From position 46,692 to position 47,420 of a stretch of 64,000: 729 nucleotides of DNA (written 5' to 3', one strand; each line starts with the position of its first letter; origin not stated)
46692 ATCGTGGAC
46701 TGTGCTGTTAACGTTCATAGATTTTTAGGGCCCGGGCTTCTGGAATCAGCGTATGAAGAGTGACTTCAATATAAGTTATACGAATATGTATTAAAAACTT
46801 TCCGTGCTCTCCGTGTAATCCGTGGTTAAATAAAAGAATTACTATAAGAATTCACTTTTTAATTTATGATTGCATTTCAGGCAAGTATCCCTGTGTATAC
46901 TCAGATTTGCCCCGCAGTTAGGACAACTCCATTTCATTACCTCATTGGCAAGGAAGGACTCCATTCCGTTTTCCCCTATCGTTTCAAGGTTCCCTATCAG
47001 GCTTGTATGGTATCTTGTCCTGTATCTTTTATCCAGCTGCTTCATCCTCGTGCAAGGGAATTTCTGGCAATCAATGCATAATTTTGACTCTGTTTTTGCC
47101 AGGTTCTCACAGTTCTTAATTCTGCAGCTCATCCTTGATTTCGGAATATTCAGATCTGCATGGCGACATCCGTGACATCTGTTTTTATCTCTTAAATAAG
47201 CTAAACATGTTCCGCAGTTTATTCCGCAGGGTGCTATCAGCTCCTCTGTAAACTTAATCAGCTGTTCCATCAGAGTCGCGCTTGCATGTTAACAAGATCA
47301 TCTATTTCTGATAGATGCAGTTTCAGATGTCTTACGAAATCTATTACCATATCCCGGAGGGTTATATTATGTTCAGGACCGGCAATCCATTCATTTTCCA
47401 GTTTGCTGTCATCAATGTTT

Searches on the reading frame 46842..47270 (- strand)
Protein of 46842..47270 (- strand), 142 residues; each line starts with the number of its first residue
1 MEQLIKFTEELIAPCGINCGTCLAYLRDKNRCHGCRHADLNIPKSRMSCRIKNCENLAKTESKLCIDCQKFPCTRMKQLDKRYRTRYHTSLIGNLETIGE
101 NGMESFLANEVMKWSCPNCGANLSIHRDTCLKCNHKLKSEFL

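Call 18: search_protein_families(library=pfam, proteins=[window:46842-47270:-])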
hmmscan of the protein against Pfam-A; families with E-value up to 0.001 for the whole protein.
window:46842-47270:- (142 aa): 1 family
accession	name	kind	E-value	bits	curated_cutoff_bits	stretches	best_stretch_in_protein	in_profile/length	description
PF12675.12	DUF3795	-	2.4e-08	34.8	22.6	1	12-77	2-82/83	Protein of unknown function (DUF3795)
